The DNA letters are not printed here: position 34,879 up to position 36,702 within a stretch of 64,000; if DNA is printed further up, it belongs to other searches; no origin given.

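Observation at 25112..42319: A ~17 kb TonB-receptor-anchored locus that looks dedicated to importing and dismantling peptidoglycan peptides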

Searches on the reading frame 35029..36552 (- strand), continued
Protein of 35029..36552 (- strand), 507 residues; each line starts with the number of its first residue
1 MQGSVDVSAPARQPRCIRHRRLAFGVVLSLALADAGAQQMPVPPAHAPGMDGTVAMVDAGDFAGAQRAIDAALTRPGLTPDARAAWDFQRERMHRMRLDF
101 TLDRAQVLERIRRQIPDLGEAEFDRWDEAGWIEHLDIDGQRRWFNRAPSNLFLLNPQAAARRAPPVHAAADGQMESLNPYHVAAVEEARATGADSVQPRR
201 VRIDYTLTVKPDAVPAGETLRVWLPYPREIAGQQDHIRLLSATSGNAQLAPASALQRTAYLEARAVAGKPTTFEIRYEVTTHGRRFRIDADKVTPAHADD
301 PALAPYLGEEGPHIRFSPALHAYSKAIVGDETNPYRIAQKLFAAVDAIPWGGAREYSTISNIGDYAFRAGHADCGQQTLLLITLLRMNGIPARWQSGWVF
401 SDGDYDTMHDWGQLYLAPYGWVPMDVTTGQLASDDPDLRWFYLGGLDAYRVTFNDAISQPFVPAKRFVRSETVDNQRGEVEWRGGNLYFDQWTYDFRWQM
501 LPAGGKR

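Call 76: search_protein_families(library=pfam, proteins=[L082:1358-3124:-, L082:3558-4466:-, L082:7987-9867:+, L082:14792-15733:+, L082:16161-17900:-, L082:18013-19926:-, L071:487-1977:+, L071:5497-6915:+, L071:6927-10058:-, L011:4402-4755:-], max_evalue=0.0001)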
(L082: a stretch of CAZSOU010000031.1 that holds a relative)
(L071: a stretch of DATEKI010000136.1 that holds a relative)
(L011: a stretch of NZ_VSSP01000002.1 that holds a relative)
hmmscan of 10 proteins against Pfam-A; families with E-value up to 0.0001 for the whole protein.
L082:1358-3124:- (588 aa): 2 families
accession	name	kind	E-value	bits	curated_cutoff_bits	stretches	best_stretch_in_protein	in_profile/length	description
PF07969.17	Amidohydro_3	-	1.6e-91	308.6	29.7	1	64-564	1-472/472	Amidohydrolase family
PF01979.26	Amidohydro_1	-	5.7e-13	49.3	25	1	351-563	136-345/345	Amidohydrolase family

L082:3558-4466:- (302 aa): 2 families
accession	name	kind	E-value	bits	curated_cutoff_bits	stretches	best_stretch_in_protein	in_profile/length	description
PF03466.25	LysR_substrate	-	2.6e-26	92.7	28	1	93-293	6-206/209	LysR substrate binding domain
PF00126.33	HTH_1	-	1.3e-16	60.8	26.6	1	5-63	1-59/60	Bacterial regulatory helix-turn-helix protein, lysR family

L082:7987-9867:+ (626 aa): 2 families
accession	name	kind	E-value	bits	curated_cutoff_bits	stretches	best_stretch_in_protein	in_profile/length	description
PF05299.18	Peptidase_M61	-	2.5e-30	105.7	22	1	292-405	4-118/118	M61 glycyl aminopeptidase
PF17899.6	Peptidase_M61_N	-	1.7e-29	103.4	23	1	28-192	2-168/168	Peptidase M61 N-terminal domain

L082:14792-15733:+ (313 aa): 4 families
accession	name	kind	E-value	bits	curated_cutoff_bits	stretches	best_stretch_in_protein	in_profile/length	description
PF00561.26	Abhydrolase_1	-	7.4e-32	111.4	25.8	1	65-299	1-245/245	alpha/beta hydrolase fold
PF12697.13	Abhydrolase_6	-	2.9e-23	84.1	26.3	1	67-302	1-214/217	Alpha/beta hydrolase family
PF12146.15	Hydrolase_4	-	1.1e-13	51.5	27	1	66-294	6-234/239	Serine aminopeptidase, S33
PF12695.13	Abhydrolase_5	-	4.7e-05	23.7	27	0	69-183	4-110/164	Alpha/beta hydrolase family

L082:16161-17900:- (579 aa): 3 families
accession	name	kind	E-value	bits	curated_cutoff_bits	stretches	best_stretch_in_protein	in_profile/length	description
PF03600.22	CitMHS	-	3.6e-71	240.4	31.9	2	8-513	3-322/336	Citrate transporter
PF02080.26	TrkA_C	-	1e-22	80.2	27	2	209-277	2-68/71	TrkA-C domain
PF00939.25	Na_sulph_symp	-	1.7e-10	40.9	27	1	404-577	288-466/472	Sodium:sulfate symporter transmembrane region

L082:18013-19926:- (637 aa): 7 families
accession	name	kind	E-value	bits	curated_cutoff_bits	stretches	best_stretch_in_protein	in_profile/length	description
PF01583.26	APS_kinase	-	2e-69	232.9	21.1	1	468-616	2-151/152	Adenylylsulphate kinase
PF00009.33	GTP_EFTU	-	1.6e-40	139.1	26.5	1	31-218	2-176/188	Elongation factor Tu GTP binding domain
PF22594.2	GTP-eEF1A_C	-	6.8e-29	100.7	27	1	340-438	1-100/101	GTP-eEF1A C-terminal domain-like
PF13671.12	AAA_33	-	6.5e-09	36.7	27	1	472-584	3-116/143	AAA domain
PF03144.31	GTP_EFTU_D2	-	7.4e-06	26.7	30.3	1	269-329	6-73/73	Elongation factor Tu domain 2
PF01926.29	MMR_HSR1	-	7.8e-06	26.4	21.9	0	93-153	27-93/113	50S ribosome-binding GTPase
PF03193.22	RsgA_GTPase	-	4.4e-05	23.8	30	0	469-492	107-130/174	RsgA GTPase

L071:487-1977:+ (496 aa): 2 families
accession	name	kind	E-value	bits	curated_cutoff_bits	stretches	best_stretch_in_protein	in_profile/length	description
PF13520.12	AA_permease_2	-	2e-63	215.2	27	1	65-467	1-412/427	Amino acid permease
PF00324.27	AA_permease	-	1.3e-36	126.8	24.6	1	75-491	7-466/470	Amino acid permease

L071:5497-6915:+ (472 aa): 1 family
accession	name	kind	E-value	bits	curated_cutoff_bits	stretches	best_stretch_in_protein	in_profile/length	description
PF00171.27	Aldedh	-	2.2e-84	284.1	23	1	16-441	35-460/461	Aldehyde dehydrogenase family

L071:6927-10058:- (1043 aa): 8 families
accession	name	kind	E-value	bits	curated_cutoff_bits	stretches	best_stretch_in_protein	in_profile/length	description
PF03461.20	TRCF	-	1.9e-28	99.1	25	1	900-993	1-94/95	TRCF domain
PF17757.6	UvrB_inter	-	1.7e-25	89.4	22.9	1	3-92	1-91/91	UvrB interaction domain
PF00270.35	DEAD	-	3.3e-24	85.9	26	1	496-658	1-165/167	DEAD/DEAH box helicase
PF00271.37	Helicase_C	-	1.3e-19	70.9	23.5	1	697-800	7-109/110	Helicase conserved C-terminal domain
PF02559.22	CarD_TRCF_RID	-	5.7e-18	65.2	23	1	371-427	1-57/57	CarD-like/TRCF RID domain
PF21132.2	MFD_D3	-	1.8e-16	60.3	21.8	2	254-294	5-45/73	MFD, D3 domain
PF04851.21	ResIII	-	2.4e-09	37.8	22.5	1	495-652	4-162/164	Type III restriction enzyme, res subunit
PF22590.2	Cas3-like_C_2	-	9.3e-06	26.3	27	0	703-801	2-105/106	CRISPR-associated nuclease/helicase Cas3, C-terminal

L011:4402-4755:- (117 aa): 1 family
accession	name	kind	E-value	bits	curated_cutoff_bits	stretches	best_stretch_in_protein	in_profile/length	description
PF03960.21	ArsC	-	8.7e-21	74.5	24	1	7-114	1-78/79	ArsC family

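Call 96: search_protein_representatives(alignment_id=A1)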
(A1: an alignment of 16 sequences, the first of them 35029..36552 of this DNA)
Query: 16 sequences, 494 profile positions. Proteins with E-value up to 0.001 (for the whole library): 5525; up to 1e-10: 1382; up to 1e-30: 485. The best 150 are listed.
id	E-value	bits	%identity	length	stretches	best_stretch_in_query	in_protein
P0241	6.3e-243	823.1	-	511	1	11-491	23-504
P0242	3.1e-173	593.2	-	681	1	39-491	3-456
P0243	2.0e-154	531.2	-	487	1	42-488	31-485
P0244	4.5e-144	497.0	-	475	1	32-486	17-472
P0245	2.0e-140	485.0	-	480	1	18-483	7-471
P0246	2.8e-140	484.5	-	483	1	31-488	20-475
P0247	1.3e-136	472.4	-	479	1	32-489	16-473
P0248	2.0e-134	465.2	-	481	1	22-489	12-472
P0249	2.6e-132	458.2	-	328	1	167-489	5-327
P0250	3.0e-127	441.5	-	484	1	24-484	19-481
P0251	3.3e-127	441.4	-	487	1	27-486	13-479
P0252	1.2e-125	436.3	-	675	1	17-485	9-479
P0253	8.8e-125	433.4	-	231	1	290-492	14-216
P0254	9.1e-124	430.1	-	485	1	17-490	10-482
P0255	4.4e-123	427.8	-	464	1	35-484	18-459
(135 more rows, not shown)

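Call 98: find_related_loci(query=A3, collection=metagenome_contigs, flank=8000)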
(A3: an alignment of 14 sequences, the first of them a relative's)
Query A3 (468 aa) in metagenome_contigs; peptide patterns used: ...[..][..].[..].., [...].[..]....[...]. (x = any residue, [..] = any of these).
600 stretches matched a pattern (row limit reached: there are more); 547 encode a relative of the query (tblastn E <= 1e-3); the best 80 are kept; 80 distinct loci.
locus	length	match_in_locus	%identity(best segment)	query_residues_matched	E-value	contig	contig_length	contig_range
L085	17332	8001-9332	58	21-463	0e+0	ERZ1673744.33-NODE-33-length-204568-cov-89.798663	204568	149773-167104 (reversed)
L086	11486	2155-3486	58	21-463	1e-180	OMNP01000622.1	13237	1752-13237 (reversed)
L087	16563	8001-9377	57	5-465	5e-179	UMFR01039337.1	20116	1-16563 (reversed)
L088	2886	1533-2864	55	21-463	3e-176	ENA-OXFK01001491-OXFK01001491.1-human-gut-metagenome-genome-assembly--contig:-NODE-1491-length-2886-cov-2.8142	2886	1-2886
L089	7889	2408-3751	48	5-450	4e-138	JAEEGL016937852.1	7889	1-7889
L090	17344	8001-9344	49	4-450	1e-137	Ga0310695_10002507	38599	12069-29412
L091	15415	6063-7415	49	1-450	8e-137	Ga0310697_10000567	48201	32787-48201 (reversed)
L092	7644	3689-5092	46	1-464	3e-136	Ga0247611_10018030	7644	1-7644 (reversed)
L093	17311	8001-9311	49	19-450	2e-135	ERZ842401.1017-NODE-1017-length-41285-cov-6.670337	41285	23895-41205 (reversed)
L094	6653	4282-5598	48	14-450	1e-134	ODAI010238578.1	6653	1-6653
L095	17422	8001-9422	47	4-466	5e-134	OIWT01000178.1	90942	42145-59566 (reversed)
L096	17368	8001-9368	46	1-450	3e-133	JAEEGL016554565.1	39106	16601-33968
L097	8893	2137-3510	47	4-460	3e-133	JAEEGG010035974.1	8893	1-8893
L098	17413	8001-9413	47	1-464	1e-132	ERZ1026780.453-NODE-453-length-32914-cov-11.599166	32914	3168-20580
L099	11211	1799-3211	47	1-464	1e-132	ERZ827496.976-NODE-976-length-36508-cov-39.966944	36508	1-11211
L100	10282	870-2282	47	1-464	5e-132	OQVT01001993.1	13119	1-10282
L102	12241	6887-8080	49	50-448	9e-122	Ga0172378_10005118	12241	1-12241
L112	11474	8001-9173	43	77-462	3e-102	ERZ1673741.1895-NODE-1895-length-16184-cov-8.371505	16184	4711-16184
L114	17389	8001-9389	41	11-465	1e-101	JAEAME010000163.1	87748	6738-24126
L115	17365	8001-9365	39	23-460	1e-100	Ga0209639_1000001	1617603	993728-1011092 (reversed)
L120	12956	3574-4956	39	3-454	1e-99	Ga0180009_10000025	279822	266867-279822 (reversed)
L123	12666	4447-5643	42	77-468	3e-98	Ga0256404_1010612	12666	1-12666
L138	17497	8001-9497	36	1-468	1e-96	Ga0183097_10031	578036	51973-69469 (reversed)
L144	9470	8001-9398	37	1-454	3e-96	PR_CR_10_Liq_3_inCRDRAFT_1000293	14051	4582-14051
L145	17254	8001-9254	40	39-452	5e-96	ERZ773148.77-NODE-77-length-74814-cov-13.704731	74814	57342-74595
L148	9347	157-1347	43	59-452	2e-95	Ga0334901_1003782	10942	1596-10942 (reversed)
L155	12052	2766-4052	41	33-455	5e-95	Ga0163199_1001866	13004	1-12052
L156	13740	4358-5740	37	3-454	1e-94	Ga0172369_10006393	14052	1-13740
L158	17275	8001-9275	41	39-460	1e-94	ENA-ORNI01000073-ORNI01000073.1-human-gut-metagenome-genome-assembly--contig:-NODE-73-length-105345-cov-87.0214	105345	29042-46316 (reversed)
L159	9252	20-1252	40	53-460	2e-94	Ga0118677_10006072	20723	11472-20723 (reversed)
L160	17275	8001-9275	41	39-460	1e-94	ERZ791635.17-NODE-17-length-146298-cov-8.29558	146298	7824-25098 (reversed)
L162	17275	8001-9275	41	39-460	1e-94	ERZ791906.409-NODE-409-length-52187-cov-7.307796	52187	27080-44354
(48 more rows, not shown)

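Call 101: search_protein_families(library=pfam, proteins=[L144:6509-7699:+, L099:4474-5628:+, L096:11821-12624:+, L100:5746-7251:+, L162:9531-11060:+, L160:11251-12111:+, L114:7384-7950:+, L148:1340-2047:-, L138:10461-11732:-, L115:12168-13985:+], max_evalue=0.0001)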
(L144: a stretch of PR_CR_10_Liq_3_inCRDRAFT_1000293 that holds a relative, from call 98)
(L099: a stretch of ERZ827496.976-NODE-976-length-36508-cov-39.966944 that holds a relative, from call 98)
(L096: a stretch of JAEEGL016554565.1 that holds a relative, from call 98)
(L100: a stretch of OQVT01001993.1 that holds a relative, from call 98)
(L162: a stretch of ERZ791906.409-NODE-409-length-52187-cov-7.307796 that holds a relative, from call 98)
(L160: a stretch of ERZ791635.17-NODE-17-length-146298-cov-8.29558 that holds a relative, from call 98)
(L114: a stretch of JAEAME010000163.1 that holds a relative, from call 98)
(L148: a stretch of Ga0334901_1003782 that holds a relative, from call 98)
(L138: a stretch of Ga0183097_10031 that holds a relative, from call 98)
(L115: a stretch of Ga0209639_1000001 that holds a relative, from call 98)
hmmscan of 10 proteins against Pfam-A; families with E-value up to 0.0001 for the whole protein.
L144:6509-7699:+ (396 aa): 5 families
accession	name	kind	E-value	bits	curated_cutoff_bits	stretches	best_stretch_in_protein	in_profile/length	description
PF00877.26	NLPC_P60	-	8.4e-22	77.6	23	1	259-357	1-92/105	NlpC/P60 family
PF08239.17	SH3_3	-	3.6e-17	62.7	27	1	113-159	4-51/54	Bacterial SH3 domain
PF18348.7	SH3_16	-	3.1e-16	59.3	25.8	1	114-158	1-46/49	Bacterial dipeptidyl-peptidase Sh3 domain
PF23795.1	SH3_YKFC_2nd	-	1.3e-08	35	27.4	0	132-158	25-51/57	YKFC SH3b2 domain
PF06347.19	SH3_4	-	2.7e-06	27.5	24.1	1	112-158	5-51/56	Bacterial SH3 domain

L099:4474-5628:+ (384 aa): 2 families
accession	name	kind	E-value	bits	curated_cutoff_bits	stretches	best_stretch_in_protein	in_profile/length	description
PF13378.12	MR_MLE_C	-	3.4e-33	115.6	29.4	1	181-382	8-215/219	Enolase C-terminal domain-like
PF02746.21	MR_MLE_N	-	1.2e-10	42.1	22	1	53-156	14-116/117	Mandelate racemase / muconate lactonizing enzyme, N-terminal domain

L096:11821-12624:+ (267 aa): 2 families
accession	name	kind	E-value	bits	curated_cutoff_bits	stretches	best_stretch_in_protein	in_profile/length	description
PF04311.20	DUF459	-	2.9e-06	27.2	27.2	1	85-151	1-71/197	Protein of unknown function (DUF459)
PF13472.12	Lipase_GDSL_2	-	1.1e-05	26.5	32.9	1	88-221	1-171/178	GDSL-like Lipase/Acylhydrolase family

L100:5746-7251:+ (501 aa): 1 family
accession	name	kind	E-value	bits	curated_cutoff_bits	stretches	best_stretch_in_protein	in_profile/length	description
PF03062.24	MBOAT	-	2.4e-34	119.6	27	1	175-383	80-305/337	MBOAT, membrane-bound O-acyltransferase family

L162:9531-11060:+ (509 aa): 7 families
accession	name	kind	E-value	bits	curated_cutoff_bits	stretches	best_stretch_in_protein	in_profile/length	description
PF13365.12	Trypsin_2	-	1.1e-36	127.2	27.6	1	119-259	1-144/144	Trypsin-like peptidase domain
PF00089.32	Trypsin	-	9.7e-21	75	20.6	1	118-284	26-218/220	Trypsin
PF13180.12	PDZ_2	-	9e-20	71.2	27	1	307-399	3-80/80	PDZ domain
PF00595.29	PDZ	-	2.1e-14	54.1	23.2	1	324-386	23-80/81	PDZ domain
PF17820.7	PDZ_6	-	5.2e-10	39.4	27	0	336-388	2-54/54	PDZ domain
PF12812.13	PDZ_1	-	2.1e-06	28.1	28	1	415-480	9-75/78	PDZ-like domain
PF10459.15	Peptidase_S46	-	3.4e-06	26.5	22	0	236-260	626-650/698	Peptidase S46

L160:11251-12111:+ (286 aa): 4 families
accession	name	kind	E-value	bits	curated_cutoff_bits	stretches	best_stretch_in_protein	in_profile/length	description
PF04545.22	Sigma70_r4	-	2.3e-19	69.1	24.1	1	222-274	1-50/50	Sigma-70, region 4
PF04542.20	Sigma70_r2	-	1.1e-18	67.2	24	1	55-123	2-70/71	Sigma-70 region 2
PF04539.22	Sigma70_r3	-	5e-17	62.2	25.3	1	135-202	3-70/78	Sigma-70 region 3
PF00140.25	Sigma70_r1_2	-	2e-13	50.5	22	1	17-47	2-32/34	Sigma-70 factor, region 1.2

L114:7384-7950:+ (188 aa): 3 families
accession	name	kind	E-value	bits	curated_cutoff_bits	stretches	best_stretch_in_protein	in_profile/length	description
PF09285.17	Elong-fact-P_C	-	3.1e-28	97.7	25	1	130-186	1-56/56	Elongation factor P, C-terminal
PF08207.18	EFP_N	-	1.1e-25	89.9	23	1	3-60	1-58/58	Elongation factor P (EF-P) KOW-like domain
PF01132.26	EFP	-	2e-13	50.5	27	1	68-117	1-51/54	Elongation factor P (EF-P) OB domain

L148:1340-2047:- (235 aa): 2 families
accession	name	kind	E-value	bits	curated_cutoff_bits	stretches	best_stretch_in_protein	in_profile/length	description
PF01596.23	Methyltransf_3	-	5.7e-43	147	22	1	25-225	2-203/204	O-methyltransferase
PF13578.12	Methyltransf_24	-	9.1e-14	52.7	26.3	1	73-177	1-105/105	Methyltransferase domain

L138:10461-11732:- (423 aa): 2 families
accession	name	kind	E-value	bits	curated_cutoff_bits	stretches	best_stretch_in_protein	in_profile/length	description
PF00675.25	Peptidase_M16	-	5.5e-30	104.7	22.3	1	11-153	5-148/149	Insulinase (Peptidase family M16)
PF05193.26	Peptidase_M16_C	-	7.4e-29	101.3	23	1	160-358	2-181/181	Peptidase M16 inactive domain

L115:12168-13985:+ (605 aa): 6 families
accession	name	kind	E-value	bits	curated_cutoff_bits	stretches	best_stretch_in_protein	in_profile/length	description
PF13177.12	DNA_pol3_delta2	-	5.1e-46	157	27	1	24-183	1-160/161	DNA polymerase III, delta subunit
PF22608.2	DNAX_ATPase_lid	-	6.2e-15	55.1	27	1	188-234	2-48/49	DNA polymerase III clamp loader subunit, ATPase lid domain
PF00004.35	AAA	-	3.9e-11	44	21.2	1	46-177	2-125/131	ATPase family associated with various cellular activities (AAA)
PF13401.12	AAA_22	-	1.9e-06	28.6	27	1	45-162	8-123/130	AAA domain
PF12169.13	DNA_pol3_gamma3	-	2.4e-06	27.8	24.4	1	246-364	10-129/143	DNA polymerase III subunits gamma and tau domain III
PF05496.18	RuvB_N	-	1.3e-05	25.4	27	0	15-67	2-58/159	Holliday junction DNA helicase RuvB P-loop domain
